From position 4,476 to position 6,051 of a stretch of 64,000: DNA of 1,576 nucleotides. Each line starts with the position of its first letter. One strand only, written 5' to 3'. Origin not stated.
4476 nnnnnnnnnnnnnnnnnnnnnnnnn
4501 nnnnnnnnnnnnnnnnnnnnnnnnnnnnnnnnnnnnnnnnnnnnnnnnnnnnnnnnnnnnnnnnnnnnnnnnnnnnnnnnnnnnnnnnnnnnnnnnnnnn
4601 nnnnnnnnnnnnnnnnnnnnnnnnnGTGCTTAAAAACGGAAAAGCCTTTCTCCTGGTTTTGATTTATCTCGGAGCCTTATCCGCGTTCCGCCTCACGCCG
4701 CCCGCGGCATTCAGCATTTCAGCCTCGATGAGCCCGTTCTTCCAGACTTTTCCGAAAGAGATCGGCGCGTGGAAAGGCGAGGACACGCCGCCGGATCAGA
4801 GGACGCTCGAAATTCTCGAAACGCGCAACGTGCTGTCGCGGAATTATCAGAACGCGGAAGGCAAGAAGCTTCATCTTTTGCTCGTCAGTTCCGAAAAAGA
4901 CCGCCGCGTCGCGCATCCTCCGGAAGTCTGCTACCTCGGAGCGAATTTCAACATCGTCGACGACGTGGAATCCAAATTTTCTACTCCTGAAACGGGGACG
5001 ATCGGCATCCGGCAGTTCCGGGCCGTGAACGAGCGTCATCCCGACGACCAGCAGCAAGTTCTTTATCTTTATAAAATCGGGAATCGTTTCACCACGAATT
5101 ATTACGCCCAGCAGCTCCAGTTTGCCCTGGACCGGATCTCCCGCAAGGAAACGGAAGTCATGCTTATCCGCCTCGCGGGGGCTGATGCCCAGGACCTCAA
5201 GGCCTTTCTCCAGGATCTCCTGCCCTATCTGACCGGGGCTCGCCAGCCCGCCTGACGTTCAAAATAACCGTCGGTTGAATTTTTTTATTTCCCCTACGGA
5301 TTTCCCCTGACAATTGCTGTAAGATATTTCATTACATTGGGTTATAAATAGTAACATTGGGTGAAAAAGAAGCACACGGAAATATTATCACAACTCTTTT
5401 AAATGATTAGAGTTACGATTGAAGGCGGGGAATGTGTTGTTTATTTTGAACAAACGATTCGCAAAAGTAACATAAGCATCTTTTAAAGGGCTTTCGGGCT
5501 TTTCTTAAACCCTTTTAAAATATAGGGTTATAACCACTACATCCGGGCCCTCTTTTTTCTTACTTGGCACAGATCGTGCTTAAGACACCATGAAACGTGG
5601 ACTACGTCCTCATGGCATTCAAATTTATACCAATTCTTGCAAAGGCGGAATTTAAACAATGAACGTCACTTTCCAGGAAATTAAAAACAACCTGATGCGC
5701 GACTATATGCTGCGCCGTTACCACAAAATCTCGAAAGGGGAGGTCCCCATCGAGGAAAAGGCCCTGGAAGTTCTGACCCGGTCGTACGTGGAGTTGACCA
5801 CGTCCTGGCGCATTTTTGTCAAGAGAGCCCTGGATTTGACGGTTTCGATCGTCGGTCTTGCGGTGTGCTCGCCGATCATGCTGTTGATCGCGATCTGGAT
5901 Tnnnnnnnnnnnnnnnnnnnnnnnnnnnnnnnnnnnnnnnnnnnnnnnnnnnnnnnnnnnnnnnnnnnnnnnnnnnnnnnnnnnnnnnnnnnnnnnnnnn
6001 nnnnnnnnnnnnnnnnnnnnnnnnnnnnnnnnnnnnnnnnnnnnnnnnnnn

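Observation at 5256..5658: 400-bp AT-rich control region inside the EPS locus with a sigma-54 promoter match and phased direct repeats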

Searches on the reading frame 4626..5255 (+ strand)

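Call 8: search_protein_families(library=ncbifam, proteins=[window:4626-5255:+], max_evalue=0.00001)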
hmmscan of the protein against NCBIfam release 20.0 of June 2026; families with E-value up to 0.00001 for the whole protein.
window:4626-5255:+ (209 aa): 5 families
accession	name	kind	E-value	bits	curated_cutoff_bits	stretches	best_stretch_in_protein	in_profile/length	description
TIGR02914.1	EpsI_fam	equivalog_domain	4.5e-22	78.4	42.8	1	40-199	2-163/174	exosortase C-terminal domain/associated protein EpsI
NF045608.2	EpsI_type_V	exception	4.1e-17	62.2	228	1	10-194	8-200/218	exosortase-associated protein EpsI, V-type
NF045609.1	EpsI_type_B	exception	6.5e-16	58.4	220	1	7-194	5-196/221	exosortase-associated protein EpsI, B-type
TIGR04152.1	exosort_VPLPA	exception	7.9e-14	51.6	400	1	12-184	284-454/486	VPLPA-CTERM-specific exosortase XrtD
NF038142.1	exosort_XrtW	exception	4.7e-10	38.4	425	1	36-202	323-490/494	exosortase W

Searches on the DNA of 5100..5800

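Call 5: search_rna_families(source=window, start=5100, end=5800, threshold=evalue, max_evalue=10, show_alignments=3)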
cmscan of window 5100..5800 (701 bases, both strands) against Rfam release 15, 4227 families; matches with E-value up to 10: 2.
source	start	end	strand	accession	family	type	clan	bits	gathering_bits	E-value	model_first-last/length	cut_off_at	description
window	5301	5395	-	RF01197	snR39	Gene; snRNA; snoRNA; CD-box;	CL00054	16.8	40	4.6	1-95/95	no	Small nucleolar RNA snR39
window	5566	5610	+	RF03032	narK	Cis-reg;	-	15.8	43.2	2.2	1-72/72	no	narK RNA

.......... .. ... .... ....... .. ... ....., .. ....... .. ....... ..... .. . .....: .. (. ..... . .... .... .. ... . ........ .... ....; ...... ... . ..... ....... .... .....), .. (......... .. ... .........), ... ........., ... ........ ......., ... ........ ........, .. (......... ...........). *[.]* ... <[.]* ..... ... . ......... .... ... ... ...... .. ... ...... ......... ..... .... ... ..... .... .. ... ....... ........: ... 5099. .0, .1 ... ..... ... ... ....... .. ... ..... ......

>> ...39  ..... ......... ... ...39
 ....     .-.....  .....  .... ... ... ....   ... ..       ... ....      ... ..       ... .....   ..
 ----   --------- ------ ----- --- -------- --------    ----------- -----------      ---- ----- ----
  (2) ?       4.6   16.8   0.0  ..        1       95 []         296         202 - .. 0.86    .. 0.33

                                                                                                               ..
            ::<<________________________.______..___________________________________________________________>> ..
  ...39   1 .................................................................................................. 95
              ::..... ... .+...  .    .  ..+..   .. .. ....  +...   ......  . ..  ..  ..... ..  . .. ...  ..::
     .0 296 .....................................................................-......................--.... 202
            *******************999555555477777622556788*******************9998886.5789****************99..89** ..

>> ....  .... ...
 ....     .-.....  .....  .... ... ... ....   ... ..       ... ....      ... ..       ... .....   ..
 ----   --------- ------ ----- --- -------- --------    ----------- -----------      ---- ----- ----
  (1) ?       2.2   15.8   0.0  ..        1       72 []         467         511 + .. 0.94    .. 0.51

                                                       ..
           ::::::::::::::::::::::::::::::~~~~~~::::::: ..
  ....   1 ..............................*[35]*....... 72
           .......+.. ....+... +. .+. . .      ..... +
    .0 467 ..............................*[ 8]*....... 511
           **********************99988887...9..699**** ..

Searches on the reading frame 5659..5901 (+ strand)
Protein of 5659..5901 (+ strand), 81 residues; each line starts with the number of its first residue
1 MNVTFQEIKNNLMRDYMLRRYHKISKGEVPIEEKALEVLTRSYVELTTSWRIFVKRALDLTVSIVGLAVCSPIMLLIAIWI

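Call 49: find_related_loci(query=A6, collection=metagenome_contigs, flank=3000)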
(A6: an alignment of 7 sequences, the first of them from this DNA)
Query A6 (81 aa) in metagenome_contigs; peptide patterns used: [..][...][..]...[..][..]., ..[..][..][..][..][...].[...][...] (x = any residue, [..] = any of these).
151 stretches matched a pattern; 5 encode a relative of the query (tblastn E <= 1e-3); 5 distinct loci.
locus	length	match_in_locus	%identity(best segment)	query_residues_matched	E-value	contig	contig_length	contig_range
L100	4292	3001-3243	100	1-81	9e-53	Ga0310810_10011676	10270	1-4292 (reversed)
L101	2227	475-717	63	1-81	3e-34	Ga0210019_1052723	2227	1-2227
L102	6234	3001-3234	53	4-81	9e-27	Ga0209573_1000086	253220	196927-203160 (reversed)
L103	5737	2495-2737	42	1-81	1e-23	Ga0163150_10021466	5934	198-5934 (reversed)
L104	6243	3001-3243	42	1-81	1e-23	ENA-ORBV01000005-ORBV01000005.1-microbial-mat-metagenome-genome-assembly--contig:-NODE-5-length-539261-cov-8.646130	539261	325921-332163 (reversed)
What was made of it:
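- Tried and rejected: The second gave one new lineage, L102 (call 49).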
